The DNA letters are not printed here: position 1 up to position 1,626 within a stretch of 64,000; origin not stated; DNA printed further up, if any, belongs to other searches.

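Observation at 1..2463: AT-rich island abutting xerC encodes a helicase-nuclease fusion plus a 301-aa unknown protein: candidate novel defence module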

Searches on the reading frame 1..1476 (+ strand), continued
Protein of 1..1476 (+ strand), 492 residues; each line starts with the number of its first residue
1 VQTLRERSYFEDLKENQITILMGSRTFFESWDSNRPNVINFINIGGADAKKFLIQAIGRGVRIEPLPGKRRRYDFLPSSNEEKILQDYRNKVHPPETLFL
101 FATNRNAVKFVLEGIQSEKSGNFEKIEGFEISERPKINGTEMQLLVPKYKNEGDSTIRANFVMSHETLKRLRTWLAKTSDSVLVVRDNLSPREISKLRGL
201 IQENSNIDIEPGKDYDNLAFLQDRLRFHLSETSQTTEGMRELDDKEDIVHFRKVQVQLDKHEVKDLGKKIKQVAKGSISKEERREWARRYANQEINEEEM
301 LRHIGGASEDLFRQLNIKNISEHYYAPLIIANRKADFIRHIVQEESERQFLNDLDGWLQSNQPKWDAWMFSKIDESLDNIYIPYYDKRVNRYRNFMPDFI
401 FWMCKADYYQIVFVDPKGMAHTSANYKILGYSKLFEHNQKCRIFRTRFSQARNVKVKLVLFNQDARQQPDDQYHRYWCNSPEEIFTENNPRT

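Call 22: search_protein_families(library=padloc, proteins=[L002:8495-11437:+, L002:5747-7132:+, L002:7179-8222:+, L001:3203-5101:+, L001:5135-7102:+, L001:7105-7614:+, L001:7648-9048:+, L001:9048-9611:+, L001:2601-3209:+, L001:9598-9876:+], max_evalue=0.001)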
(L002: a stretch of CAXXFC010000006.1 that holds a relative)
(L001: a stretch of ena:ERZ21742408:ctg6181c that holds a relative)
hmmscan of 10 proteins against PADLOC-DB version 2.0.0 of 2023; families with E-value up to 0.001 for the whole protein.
L002:8495-11437:+ (981 aa): 3 families
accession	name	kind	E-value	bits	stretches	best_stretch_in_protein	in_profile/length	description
PDLC03654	REase_III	-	1.3e-20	70.8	2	128-291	173-328/1154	Type III restriction enzyme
PDLC03651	REase_III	-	8.9e-06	22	1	131-185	71-120/873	Type III restriction enzyme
PDLC02707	PbeA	-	2.4e-05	21.1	1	133-288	273-421/672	PbeA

L002:5747-7132:+ (462 aa): 16 families
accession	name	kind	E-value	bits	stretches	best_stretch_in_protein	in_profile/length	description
PDLC03638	MTase_III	-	1.6e-150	501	1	9-454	2-440/816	Type III methyltransferase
PDLC03646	MTase_III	-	3.1e-50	169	1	216-458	296-534/1057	Type III methyltransferase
PDLC03635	MTase_III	-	4.8e-15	53.3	1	398-451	221-274/708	Type III methyltransferase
PDLC03636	MTase_III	-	8.1e-12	42.7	1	390-452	41-103/575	Type III methyltransferase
PDLC03644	MTase_III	-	5.4e-10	36.6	1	393-441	36-84/542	Type III methyltransferase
PDLC03634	MTase_III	-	2e-09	34.9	1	402-444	101-142/621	Type III methyltransferase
PDLC03641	MTase_III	-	4.6e-09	33.4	1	402-443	111-152/657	Type III methyltransferase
PDLC03645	MTase_III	-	4.8e-09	32.8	1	398-452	142-203/709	Type III methyltransferase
PDLC03640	MTase_III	-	5.8e-09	32.8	1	395-442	43-90/654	Type III methyltransferase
PDLC03642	MTase_III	-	9.2e-08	29.2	1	400-452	87-146/528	Type III methyltransferase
PDLC03639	MTase_III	-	6.2e-05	19.5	1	398-451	90-150/639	Type III methyltransferase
PDLC03354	MTase_II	-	0.00013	19.2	1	391-436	55-102/425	Type II methyltransferase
PDLC03637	MTase_III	-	0.00025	17.8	1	400-445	126-170/513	Type III methyltransferase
PDLC03738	oMTase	-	0.0004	17.2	0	390-439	20-61/376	orphan methyltransferase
PDLC03278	MTase_II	-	0.00056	17.4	0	405-440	8-43/390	Type II methyltransferase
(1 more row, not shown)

L002:7179-8222:+ (348 aa): 24 families
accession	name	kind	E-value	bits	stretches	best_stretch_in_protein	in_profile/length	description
PDLC03646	MTase_III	-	4.5e-82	274.4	1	4-319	558-884/1057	Type III methyltransferase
PDLC03634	MTase_III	-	2e-36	124.1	1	14-265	221-449/621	Type III methyltransferase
PDLC03644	MTase_III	-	3.8e-34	116.3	1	15-302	158-422/542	Type III methyltransferase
PDLC03640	MTase_III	-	1.4e-33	114.2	1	14-278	169-449/654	Type III methyltransferase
PDLC03638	MTase_III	-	8e-23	78.7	1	145-339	562-751/816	Type III methyltransferase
PDLC03641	MTase_III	-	9.3e-20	68.7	1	27-265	246-451/657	Type III methyltransferase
PDLC03642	MTase_III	-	4.7e-16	56.6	1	126-262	258-399/528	Type III methyltransferase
PDLC03639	MTase_III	-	2.5e-12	43.9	1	200-260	419-479/639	Type III methyltransferase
PDLC03278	MTase_II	-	2.7e-12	44.8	1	96-262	184-342/390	Type II methyltransferase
PDLC03637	MTase_III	-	3.3e-12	43.8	1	125-263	310-456/513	Type III methyltransferase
PDLC03371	MTase_II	-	1.1e-10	39.5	1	209-274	195-254/260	Type II methyltransferase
PDLC03354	MTase_II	-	1.8e-09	35.1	1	95-249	226-365/425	Type II methyltransferase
PDLC03636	MTase_III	-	5e-09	33.5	1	216-294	355-428/575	Type III methyltransferase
PDLC03387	MTase_II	-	1.8e-08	31.9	1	5-275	135-278/289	Type II methyltransferase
PDLC03645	MTase_III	-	2.2e-08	30.7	1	221-256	483-518/709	Type III methyltransferase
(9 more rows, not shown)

L001:3203-5101:+ (633 aa): 53 families (the best 25 are shown)
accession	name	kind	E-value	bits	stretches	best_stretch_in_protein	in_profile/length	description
PDLC03638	MTase_III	-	3.9e-195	648.6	1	2-599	200-799/816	Type III methyltransferase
PDLC03635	MTase_III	-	2.1e-56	190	2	188-321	221-358/708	Type III methyltransferase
PDLC03636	MTase_III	-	1.4e-52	177.2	2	416-511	339-434/575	Type III methyltransferase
PDLC03646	MTase_III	-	1.8e-49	166.4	2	8-286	298-571/1057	Type III methyltransferase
PDLC03644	MTase_III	-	1.2e-40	137.8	2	350-548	247-451/542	Type III methyltransferase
PDLC03354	MTase_II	-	1.3e-30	104.8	1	185-482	60-382/425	Type II methyltransferase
PDLC03633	MTase_III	-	1.2e-27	94.9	2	391-519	263-383/616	Type III methyltransferase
PDLC03634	MTase_III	-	1.6e-24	84.8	2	234-456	171-425/621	Type III methyltransferase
PDLC03371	MTase_II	-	3.4e-21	73.9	1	195-485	17-255/260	Type II methyltransferase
PDLC03300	MTase_II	-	4e-21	73.4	1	417-495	211-289/302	Type II methyltransferase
PDLC03339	MTase_II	-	8.3e-21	72.2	2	194-313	9-137/399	Type II methyltransferase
PDLC03641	MTase_III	-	4e-20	69.9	2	233-461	181-431/657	Type III methyltransferase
PDLC03299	MTase_II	-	1.3e-18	65.6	1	418-502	193-277/296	Type II methyltransferase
PDLC03738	oMTase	-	3.3e-16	57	1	421-495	204-278/376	orphan methyltransferase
PDLC03642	MTase_III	-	6.5e-16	56.1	1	178-281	76-185/528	Type III methyltransferase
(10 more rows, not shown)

L001:5135-7102:+ (656 aa): 85 families (the best 25 are shown)
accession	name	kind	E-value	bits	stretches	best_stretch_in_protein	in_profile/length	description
PDLC02979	AriA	-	1.4e-23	82.3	1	1-397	1-373/373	-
PDLC02358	Old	-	2.5e-21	74.1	2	349-532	280-455/578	Old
PDLC02335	AbiLi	-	6.8e-14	49.7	1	3-409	50-252/326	AbiLi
PDLC02980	AriA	-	8.5e-14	50.2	2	326-398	233-304/304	-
PDLC00278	PtuA1|PtuA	-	1.5e-13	48.8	2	352-435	286-369/436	AAA ATPase domain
PDLC00271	PtuA1|PtuA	-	2.3e-13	48.5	2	352-436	277-361/421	AAA ATPase domain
PDLC00310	PtuA1|PtuA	-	1.3e-12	45.6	2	352-432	289-374/443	AAA ATPase domain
PDLC02914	ATPase-Toprim_I-B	-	1.7e-12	45.3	2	6-56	5-54/443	-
PDLC00067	GajA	-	1.8e-12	44.5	1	338-589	286-527/604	AAA ATPase domain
PDLC00311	PtuA1|PtuA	-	2.2e-12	44.7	2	356-434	310-392/455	AAA ATPase domain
PDLC00290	PtuA1|PtuA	-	3e-12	44.6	1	349-398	265-314/414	AAA ATPase domain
PDLC02915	ATPase-Toprim_I-B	-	3.6e-12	43.9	2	1-45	1-43/623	-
PDLC00304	PtuA1|PtuA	-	1.7e-11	41.9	2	25-98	40-116/444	AAA ATPase domain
PDLC00267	PtuA1|PtuA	-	4.4e-11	40.6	2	1-44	1-43/438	AAA ATPase domain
PDLC00298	PtuA1|PtuA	-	5.2e-11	40.2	2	355-413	283-341/423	AAA ATPase domain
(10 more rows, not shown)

L001:7105-7614:+ (170 aa): 1 family
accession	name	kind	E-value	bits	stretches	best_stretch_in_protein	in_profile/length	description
PDLC03638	MTase_III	-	9e-09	32.2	1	39-122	715-797/816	Type III methyltransferase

L001:7648-9048:+ (467 aa): 117 families (the best 25 are shown)
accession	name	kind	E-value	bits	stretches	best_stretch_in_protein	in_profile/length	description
PDLC04214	HEC-02A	-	1.5e-29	101.4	1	272-445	142-313/338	-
PDLC04213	HEC-02A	-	5.1e-29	99.9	2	289-463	154-326/337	-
PDLC02979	AriA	-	6.3e-27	93.3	1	4-409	5-372/373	-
PDLC03878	NsnB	-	1.4e-25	88.8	2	329-446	200-311/345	-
PDLC04033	PD-T4-4_A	-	8.9e-25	85.8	2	314-415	273-375/460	-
PDLC04664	PDC-M47A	-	9.7e-22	75.5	2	315-429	270-385/461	-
PDLC04146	HEC-02B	-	3.1e-21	73.8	1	176-421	52-294/344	-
PDLC04032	PD-T4-4_A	-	2.2e-20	71.1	2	313-411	291-392/474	-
PDLC02980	AriA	-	4.4e-17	61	1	23-410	1-303/304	-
PDLC04710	PDC-M56A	-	1.6e-16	58.3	2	4-53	3-52/382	-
PDLC02358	Old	-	2.7e-16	57.5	2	364-411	283-330/578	Old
PDLC02915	ATPase-Toprim_I-B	-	5.5e-14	49.9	2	352-413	244-302/623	-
PDLC00082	GajA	-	1.5e-13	48.1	2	347-416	350-424/694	AAA ATPase domain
PDLC04178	HEC-01A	-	6.1e-13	46.6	1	351-415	273-336/399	-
PDLC00070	GajA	-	1.3e-12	45.2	1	364-423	289-354/596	AAA ATPase domain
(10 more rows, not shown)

L001:9048-9611:+ (188 aa): 1 family
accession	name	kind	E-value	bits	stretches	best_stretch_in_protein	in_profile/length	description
PDLC04667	PDC-M47B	-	0.00061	17.7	1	24-86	26-91/158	-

L001:2601-3209:+ (203 aa): 2 families
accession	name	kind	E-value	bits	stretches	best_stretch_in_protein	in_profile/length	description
PDLC03638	MTase_III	-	3.3e-53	179.2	1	4-171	2-168/816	Type III methyltransferase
PDLC03646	MTase_III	-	6.8e-06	22.2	1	63-161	107-201/1057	Type III methyltransferase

L001:9598-9876:+ (93 aa): 0 families
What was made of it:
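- PADLOC REase_III scores 1.3e-20 on a full-length homologue (call 22).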

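Call 24: search_solved_structures(query=L002:8495-11437:+, max_evalue=1)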
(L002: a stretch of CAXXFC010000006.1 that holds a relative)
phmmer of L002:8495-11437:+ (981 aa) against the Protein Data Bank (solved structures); distinct sequences matched with E-value up to 1: 1.
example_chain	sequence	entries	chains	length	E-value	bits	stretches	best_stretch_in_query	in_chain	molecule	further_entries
6vme_C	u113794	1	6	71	0.34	11.7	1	761-820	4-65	Vacuolar protein sorting-associated protein 37B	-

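Call 26: find_encoding_contigs(protein=P0011, flank=8000, max_places=2)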
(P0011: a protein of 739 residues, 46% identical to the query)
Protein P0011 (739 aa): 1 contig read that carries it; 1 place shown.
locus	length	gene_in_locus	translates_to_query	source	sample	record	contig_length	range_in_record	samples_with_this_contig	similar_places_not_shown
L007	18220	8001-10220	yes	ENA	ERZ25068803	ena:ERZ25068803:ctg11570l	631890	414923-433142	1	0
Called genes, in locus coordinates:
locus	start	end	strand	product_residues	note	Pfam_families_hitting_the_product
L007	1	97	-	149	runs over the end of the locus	PF01220:DHquinase_II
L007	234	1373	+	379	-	PF00278:Orn_DAP_Arg_deC, PF01168:Ala_racemase_N, PF02784:Orn_Arg_deC_N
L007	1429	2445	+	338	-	PF02463:SMC_N (faint), PF13175:AAA_15, PF13476:AAA_23, PF13175:AAA_15 (weak), PF13304:AAA_21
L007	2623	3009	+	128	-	-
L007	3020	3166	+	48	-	-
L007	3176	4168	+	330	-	PF01555:N6_N4_Mtase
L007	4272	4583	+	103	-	-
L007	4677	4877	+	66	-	-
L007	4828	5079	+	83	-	-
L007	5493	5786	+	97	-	-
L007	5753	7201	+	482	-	PF01555:N6_N4_Mtase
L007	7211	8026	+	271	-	PF04851:ResIII, PF00270:DEAD, PF18766:SWI2_SNF2, PF00176:SNF2-rel_dom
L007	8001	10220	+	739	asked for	PF27151:YagJ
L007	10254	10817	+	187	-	PF08207:EFP_N, PF01132:EFP, PF09285:Elong-fact-P_C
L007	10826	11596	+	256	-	PF00459:Inositol_P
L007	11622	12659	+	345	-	PF13641:Glyco_tranf_2_3, PF00535:Glycos_transf_2, PF10111:Glyco_tranf_2_2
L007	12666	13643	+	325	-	PF03186:CobD_Cbib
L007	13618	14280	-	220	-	PF04366:Ysc84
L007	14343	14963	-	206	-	PF13431:TPR_17 (faint), PF07719:TPR_2 (faint), PF13432:TPR_16 (faint), PF00515:TPR_1 (weak), PF13181:TPR_8 (faint), PF13414:TPR_11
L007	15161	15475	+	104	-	PF06291:Lambda_Bor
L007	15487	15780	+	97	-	PF06291:Lambda_Bor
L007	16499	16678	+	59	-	-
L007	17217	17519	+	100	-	-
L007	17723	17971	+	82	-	-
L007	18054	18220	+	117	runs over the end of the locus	-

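Call 27: find_encoding_contigs(protein=P0007, flank=8000, max_places=2)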
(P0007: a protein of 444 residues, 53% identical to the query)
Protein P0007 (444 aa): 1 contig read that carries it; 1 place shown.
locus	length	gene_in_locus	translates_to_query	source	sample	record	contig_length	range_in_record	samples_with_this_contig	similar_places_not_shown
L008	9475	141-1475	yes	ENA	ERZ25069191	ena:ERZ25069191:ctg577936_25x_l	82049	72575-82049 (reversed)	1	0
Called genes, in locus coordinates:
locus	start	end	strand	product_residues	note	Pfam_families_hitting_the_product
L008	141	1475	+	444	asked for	PF27151:YagJ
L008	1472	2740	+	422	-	PF03136:Pup_ligase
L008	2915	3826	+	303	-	PF01551:Peptidase_M23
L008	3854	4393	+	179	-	PF18306:LDcluster4, PF03641:Lysine_decarbox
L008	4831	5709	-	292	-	-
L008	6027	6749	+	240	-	PF02517:Rce1-like (weak)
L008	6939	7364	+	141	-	PF22091:DUF6941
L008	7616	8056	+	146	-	PF00011:HSP20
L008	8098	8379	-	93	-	-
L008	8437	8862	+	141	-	PF00472:RF-1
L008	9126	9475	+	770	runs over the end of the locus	PF02897:Peptidase_S9_N, PF00326:Peptidase_S9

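Call 34: search_solved_structures(query=A2, max_evalue=1)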
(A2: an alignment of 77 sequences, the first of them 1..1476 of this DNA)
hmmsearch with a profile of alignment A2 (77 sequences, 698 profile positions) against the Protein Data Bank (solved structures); distinct sequences matched with E-value up to 1: 0.
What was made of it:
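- On Type III R-M, Res subunit: phmmer with a 981-aa homologue and hmmsearch with the 77-sequence profile found no PDB relative at E<=1 (calls 24, 34).
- Closest known: Type III restriction-modification systems. Different: There is no detectable sequence similarity to solved Res chains (calls 24, 34).
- No sequence similarity to solved Type III Res (EcoP15I) was detectable (calls 24, 34).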

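Call 35: search_dna_similar(query=window:1-1476:+, collection=plasmids, mode=protein, max_rows=15)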
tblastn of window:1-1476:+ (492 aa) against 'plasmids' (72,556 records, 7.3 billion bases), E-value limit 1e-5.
Records with a match: 2; places in all: 2; records where one place covers at least 80% of the query: 2.
Best place of each record, by identity: <60% 2.
By first word of the organism name: Rhodothermus 1; Athalassotoga 1.
By predicted mobility (MOB-suite, as given by PLSDB): non-mobilizable 2.
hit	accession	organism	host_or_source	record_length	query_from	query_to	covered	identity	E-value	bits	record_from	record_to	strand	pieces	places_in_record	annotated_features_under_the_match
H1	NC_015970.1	Rhodothermus marinus SG0.5JP17-172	-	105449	1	484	98%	37.9%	4e-86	296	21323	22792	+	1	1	DEAD/DEAH box helicase family protein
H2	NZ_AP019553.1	Athalassotoga saccharophila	-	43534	1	482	98%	33.5%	2e-71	253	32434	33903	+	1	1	restriction endonuclease subunit R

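Call 37: get_annotated_region(hit=H1, flank=7000)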
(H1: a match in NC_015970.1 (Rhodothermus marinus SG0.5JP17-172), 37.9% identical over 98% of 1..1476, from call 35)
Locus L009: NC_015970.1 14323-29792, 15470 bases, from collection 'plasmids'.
description: Rhodothermus marinus SG0.5JP17-172 plasmid pRHOM17201, complete sequence
organism: Rhodothermus marinus SG0.5JP17-172 (NCBI taxid 762570)
taxonomy: Bacteria; Rhodothermota; Rhodothermia; Rhodothermales; Rhodothermaceae; Rhodothermus; Rhodothermus marinus; Rhodothermus marinus SG0.5JP17-172
host: -; source: -; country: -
typing (MOB-suite, as given by PLSDB): non-mobilizable; replicon rep_cluster_1386
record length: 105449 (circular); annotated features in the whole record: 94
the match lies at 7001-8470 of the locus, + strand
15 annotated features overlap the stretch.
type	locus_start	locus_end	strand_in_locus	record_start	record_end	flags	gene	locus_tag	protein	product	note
CDS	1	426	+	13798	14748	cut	-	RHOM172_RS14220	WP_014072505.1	hypothetical protein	-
CDS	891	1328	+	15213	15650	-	-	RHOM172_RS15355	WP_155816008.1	hypothetical protein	-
CDS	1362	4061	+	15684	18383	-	-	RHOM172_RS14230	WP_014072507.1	site-specific DNA-methyltransferase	GO:0006306 - obsolete DNA methylation [Evidence IEA]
CDS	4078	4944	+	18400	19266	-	-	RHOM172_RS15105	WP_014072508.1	nucleotidyltransferase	-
CDS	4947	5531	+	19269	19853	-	-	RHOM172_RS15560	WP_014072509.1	hypothetical protein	-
CDS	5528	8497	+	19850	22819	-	-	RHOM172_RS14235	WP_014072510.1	DEAD/DEAH box helicase family protein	-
CDS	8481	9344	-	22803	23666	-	-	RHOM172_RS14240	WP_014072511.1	GIY-YIG nuclease family protein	-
CDS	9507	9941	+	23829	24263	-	umuD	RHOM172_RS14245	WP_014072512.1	translesion error-prone DNA polymerase V autoproteolytic subunit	-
CDS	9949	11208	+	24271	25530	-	-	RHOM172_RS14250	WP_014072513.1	Y-family DNA polymerase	-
CDS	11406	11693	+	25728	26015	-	-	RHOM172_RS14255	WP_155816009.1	hypothetical protein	-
CDS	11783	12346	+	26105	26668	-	-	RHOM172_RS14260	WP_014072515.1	IS607 family transposase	-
CDS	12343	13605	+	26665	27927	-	tnpB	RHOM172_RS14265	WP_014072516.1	IS607 family element RNA-guided endonuclease TnpB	-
CDS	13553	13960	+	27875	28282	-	-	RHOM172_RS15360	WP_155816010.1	hypothetical protein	-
CDS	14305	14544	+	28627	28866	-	-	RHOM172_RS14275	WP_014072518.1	type II toxin-antitoxin system prevent-host-death family antitoxin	GO:0008219 - cell death [Evidence IEA]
CDS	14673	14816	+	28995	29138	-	-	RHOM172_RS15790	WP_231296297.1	DUF2283 domain-containing protein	-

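Call 38: get_annotated_region(hit=H2, flank=7000)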
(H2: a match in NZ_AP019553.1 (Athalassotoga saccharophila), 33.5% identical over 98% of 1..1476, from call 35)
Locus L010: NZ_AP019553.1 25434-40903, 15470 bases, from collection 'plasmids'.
description: Athalassotoga saccharophila strain NAS-01 plasmid pATS2, complete sequence
organism: Athalassotoga saccharophila (NCBI taxid 1441386)
taxonomy: Bacteria; Thermotogota; Thermotogae; Mesoaciditogales; Mesoaciditogaceae; Athalassotoga; Athalassotoga saccharophila
host: -; source: -; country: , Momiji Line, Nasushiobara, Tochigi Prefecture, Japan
typing (MOB-suite, as given by PLSDB): non-mobilizable
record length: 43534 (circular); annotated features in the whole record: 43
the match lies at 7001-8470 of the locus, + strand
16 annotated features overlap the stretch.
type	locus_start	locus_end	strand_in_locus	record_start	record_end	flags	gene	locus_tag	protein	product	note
CDS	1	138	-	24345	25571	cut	-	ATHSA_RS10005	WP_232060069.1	IS256 family transposase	-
CDS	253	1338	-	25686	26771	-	-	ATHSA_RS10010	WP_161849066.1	IS256 family transposase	-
CDS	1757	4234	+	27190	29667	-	-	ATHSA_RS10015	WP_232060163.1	site-specific DNA-methyltransferase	GO:0009307 - DNA restriction-modification system [Evidence IEA]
CDS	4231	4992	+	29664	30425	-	-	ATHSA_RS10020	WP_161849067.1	DEAD/DEAH box helicase family protein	-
CDS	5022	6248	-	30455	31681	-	-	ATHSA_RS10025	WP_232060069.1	IS256 family transposase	-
CDS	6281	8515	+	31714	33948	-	-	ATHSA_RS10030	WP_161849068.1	restriction endonuclease subunit R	-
CDS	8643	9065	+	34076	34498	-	-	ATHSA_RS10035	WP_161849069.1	transposase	GO:0006313 - DNA transposition [Evidence IEA]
CDS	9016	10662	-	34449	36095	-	-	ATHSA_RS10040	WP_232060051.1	IS1634 family transposase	-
CDS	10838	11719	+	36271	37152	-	-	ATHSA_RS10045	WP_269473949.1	IS256 family transposase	-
CDS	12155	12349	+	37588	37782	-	-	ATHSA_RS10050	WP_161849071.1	hypothetical protein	-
CDS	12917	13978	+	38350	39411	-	-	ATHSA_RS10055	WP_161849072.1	FlxA-like family protein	-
CDS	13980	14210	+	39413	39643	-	-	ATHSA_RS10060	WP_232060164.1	WGR domain-containing protein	-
CDS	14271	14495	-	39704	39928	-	hfq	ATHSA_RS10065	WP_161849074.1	RNA chaperone Hfq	GO:0006378 - mRNA polyadenylation [Evidence IEA]; GO:0016070 - RNA metabolic process [Evidence IEA]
CDS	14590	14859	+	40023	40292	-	-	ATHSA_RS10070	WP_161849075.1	HU family DNA-binding protein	GO:0030261 - chromosome condensation [Evidence IEA]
CDS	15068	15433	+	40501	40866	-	-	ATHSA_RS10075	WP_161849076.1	DUF488 family protein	-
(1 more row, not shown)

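Call 47: predict_structure(alignment_id=A2)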
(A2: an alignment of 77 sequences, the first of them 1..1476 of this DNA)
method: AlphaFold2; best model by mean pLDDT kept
length: 492 residues; sequences in the alignment: 77
mean_pLDDT: 80.8   pTM: 0.76
mean pLDDT of the five models: 80.8, 80.8, 80.1, 78.3, 78.0
residues with pLDDT >= 90: 312; 70-90: 44; 50-70: 55; < 50: 81
segments of 3 or more residues with pLDDT < 50: 1-45, 55-78, 89-97, 490-492
pLDDT, mean of each block of 10 residues (from residue 1): 31 34 29 32 49 48 43 48 57 46 61 58 89 95 97 82 97 96 93 95 93 92 93 95 97 95 97 90 92 93 87 97 97 93 96 96 97 96 95 96 96 87 85 95 95 96 75 88 83 38
secondary structure, 60 per line:
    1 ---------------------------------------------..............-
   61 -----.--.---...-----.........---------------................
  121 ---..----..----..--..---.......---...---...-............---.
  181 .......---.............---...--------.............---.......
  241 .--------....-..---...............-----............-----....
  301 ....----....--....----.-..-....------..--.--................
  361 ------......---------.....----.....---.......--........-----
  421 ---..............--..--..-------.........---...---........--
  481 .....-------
elements in order: H46-59 H81-89 H105-120 E145-151 E161-163 H165-176 H180-187 H191-203 E207-209 H218-230 E234-241 H250-253 H260-274 H280-291 H297-304 E309-312 E315-318 E328-331 H345-360 E367-372 E382-386 E391-395 E399-405 E408-415 H424-435 E453-461 H471-476 H481-485
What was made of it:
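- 1..1479 (+): 3' part (492 codons plus stop) of a Type III-like res gene. It covers the end of the SF2 helicase domain, a helical middle region and the C-terminal 'YagJ' PD-(D/E)xK nuclease. The 5' part runs off the left edge of the window. The AF2 model has pLDDT above 90 for residues 120-489 (call 47).
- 1039..1251 (+): PD-(D/E)xK nuclease core: E347 (1039-1041), P397-D398 (1189-1194) and D415-P416-K417 (1243-1251). The predicted secondary structure fits the restriction-endonuclease core: helix 345-360 (E347), strands 367-372, 382-386, 391-395, 399-405 (after PD) and 408-415 (ending at DPK), helix 424-435, strand 453-461 (call 47).
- The predicted secondary structure fits the PD-(D/E)xK core (call 47).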
